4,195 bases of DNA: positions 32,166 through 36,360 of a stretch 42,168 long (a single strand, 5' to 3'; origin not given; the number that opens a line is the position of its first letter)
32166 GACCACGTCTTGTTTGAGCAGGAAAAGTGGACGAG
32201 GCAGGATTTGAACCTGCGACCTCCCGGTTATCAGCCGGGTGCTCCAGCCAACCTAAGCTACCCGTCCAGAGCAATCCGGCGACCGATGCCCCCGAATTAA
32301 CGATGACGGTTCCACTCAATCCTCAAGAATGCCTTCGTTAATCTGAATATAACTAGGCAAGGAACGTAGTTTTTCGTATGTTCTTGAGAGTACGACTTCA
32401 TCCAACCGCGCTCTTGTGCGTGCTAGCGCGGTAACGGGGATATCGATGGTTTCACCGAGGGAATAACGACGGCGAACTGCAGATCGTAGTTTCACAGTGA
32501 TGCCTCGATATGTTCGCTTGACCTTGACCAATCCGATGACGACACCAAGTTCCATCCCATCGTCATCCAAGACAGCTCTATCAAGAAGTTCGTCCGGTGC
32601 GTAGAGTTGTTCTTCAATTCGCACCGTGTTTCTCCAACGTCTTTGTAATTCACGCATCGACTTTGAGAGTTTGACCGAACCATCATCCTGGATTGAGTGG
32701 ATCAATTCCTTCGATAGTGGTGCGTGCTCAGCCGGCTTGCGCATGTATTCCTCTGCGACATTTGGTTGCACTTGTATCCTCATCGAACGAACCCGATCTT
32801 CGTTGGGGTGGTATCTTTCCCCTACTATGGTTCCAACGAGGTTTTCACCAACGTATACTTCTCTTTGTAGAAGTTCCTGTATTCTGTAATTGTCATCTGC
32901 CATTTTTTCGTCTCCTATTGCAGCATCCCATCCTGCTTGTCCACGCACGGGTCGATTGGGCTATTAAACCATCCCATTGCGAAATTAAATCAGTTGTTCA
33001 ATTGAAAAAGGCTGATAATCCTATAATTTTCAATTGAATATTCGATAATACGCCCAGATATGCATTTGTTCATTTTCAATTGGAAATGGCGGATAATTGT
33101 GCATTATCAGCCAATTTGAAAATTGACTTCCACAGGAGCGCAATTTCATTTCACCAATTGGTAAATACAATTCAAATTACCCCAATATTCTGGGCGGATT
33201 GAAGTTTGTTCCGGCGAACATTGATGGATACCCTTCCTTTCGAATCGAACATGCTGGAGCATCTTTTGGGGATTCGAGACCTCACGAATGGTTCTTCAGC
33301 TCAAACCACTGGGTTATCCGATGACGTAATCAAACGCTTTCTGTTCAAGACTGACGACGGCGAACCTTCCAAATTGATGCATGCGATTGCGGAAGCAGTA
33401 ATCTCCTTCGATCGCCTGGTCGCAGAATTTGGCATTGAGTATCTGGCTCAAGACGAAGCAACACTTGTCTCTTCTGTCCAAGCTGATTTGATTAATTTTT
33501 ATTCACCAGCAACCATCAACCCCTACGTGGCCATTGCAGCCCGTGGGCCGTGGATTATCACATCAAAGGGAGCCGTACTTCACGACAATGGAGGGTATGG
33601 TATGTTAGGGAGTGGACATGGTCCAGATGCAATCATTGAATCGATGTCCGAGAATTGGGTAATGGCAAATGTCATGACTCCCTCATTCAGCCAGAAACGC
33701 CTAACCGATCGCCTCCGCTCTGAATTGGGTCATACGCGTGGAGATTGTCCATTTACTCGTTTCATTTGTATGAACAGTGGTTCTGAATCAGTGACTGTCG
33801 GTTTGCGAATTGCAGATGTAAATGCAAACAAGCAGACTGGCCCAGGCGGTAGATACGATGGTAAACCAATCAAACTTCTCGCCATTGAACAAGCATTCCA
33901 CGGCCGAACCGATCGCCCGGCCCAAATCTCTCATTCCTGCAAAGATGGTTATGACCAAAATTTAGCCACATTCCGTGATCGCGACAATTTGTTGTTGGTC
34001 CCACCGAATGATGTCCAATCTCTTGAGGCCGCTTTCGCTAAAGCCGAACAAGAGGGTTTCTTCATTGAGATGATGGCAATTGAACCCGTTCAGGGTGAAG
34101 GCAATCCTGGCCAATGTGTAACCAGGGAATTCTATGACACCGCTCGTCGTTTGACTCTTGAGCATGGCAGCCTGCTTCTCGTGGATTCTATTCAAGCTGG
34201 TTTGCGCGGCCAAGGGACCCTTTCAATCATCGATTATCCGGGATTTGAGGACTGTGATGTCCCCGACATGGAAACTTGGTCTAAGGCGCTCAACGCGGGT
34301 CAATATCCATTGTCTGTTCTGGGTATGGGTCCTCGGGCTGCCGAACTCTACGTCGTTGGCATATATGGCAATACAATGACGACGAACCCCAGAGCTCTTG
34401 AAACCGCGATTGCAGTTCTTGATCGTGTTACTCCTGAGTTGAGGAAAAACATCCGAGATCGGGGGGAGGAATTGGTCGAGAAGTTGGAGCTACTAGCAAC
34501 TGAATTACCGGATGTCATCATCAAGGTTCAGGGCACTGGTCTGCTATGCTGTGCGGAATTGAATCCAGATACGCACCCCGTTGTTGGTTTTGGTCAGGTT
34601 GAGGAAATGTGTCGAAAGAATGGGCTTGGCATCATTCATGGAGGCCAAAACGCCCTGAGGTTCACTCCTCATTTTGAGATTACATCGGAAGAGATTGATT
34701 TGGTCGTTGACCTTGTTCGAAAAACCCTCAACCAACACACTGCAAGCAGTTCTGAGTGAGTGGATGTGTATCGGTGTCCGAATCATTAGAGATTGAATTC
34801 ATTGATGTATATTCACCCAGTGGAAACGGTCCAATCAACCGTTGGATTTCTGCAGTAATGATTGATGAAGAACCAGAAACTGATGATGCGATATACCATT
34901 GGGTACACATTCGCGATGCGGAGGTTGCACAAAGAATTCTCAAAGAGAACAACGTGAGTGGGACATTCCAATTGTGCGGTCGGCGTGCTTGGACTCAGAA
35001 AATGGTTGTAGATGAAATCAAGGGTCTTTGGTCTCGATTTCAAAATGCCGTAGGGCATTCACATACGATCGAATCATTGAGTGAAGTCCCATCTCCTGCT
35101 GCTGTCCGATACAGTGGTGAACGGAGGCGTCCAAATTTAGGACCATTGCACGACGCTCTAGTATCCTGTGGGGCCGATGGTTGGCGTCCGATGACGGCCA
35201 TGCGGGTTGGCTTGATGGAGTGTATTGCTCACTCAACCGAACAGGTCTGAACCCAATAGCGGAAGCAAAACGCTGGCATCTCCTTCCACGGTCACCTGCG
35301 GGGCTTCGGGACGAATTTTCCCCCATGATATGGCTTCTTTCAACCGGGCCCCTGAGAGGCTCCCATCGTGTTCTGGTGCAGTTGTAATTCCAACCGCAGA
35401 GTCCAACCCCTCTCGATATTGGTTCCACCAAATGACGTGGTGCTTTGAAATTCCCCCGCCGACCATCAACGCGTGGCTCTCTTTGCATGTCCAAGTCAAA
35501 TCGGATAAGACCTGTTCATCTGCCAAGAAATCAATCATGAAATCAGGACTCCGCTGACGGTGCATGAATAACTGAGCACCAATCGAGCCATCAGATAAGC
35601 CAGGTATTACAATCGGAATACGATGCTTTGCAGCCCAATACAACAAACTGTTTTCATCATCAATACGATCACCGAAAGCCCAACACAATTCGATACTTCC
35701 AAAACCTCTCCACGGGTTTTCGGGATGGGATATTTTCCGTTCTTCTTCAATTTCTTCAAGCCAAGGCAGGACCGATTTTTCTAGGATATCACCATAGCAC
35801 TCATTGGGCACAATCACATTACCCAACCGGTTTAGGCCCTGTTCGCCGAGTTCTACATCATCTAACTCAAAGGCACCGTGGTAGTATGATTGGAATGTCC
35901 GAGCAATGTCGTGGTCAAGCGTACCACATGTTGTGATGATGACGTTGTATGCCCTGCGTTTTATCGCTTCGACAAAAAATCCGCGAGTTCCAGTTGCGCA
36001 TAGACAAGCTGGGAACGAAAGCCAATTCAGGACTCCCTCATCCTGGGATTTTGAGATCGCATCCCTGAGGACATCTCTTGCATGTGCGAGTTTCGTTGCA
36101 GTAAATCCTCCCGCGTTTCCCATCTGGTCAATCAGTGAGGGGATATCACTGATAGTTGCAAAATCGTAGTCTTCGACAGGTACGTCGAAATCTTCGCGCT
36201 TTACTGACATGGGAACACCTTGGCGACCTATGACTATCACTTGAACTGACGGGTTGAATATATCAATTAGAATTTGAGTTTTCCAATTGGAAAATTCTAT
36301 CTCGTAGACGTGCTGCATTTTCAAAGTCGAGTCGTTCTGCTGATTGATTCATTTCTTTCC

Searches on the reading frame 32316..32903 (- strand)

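Call 36: search_protein_families(library=pfam, proteins=[window:32316-32903:-], max_evalue=0.0001)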
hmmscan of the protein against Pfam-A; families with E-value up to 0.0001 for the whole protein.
window:32316-32903:- (195 aa): 0 families

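Call 79: search_protein_families(library=pfam, proteins=[window:32316-32903:-], max_evalue=1)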
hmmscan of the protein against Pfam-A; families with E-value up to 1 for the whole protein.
window:32316-32903:- (195 aa): 1 family
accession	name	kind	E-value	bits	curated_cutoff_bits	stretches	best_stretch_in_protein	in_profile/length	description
PF18460.6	HetR_C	-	0.021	15.2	27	0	80-113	17-50/79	Heterocyst differentiation regulator C-terminal Hood domain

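Call 80: search_protein_families(library=ncbifam, proteins=[window:32316-32903:-], max_evalue=0.1)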
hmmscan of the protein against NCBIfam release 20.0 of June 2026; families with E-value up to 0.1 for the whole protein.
window:32316-32903:- (195 aa): 0 families

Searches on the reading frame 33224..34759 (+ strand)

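Call 36: search_protein_families(library=pfam, proteins=[window:33224-34759:+], max_evalue=0.0001)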
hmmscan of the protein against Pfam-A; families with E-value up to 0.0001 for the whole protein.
window:33224-34759:+ (511 aa): 1 family
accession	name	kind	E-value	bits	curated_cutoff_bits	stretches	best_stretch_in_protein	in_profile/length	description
PF00202.27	Aminotran_3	-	6.1e-38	131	30.5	1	102-501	12-402/403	Aminotransferase class-III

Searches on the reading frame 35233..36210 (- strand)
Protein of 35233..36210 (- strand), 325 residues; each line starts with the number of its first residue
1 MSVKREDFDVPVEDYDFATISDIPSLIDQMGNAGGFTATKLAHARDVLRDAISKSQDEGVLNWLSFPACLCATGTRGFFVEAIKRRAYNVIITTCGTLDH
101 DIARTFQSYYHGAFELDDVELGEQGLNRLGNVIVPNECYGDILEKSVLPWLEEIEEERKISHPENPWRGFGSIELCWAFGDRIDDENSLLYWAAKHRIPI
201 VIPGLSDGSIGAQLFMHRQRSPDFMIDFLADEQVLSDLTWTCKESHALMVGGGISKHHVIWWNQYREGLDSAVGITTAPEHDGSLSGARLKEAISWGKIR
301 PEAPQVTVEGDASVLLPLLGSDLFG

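Call 10: search_protein_families(library=pfam, proteins=[window:35233-36210:-])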
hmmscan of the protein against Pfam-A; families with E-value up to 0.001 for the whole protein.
window:35233-36210:- (325 aa): 1 family
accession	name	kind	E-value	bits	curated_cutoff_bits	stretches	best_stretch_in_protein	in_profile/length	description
PF01916.23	DS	-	7.7e-92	308.1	27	1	26-320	2-285/288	Deoxyhypusine synthase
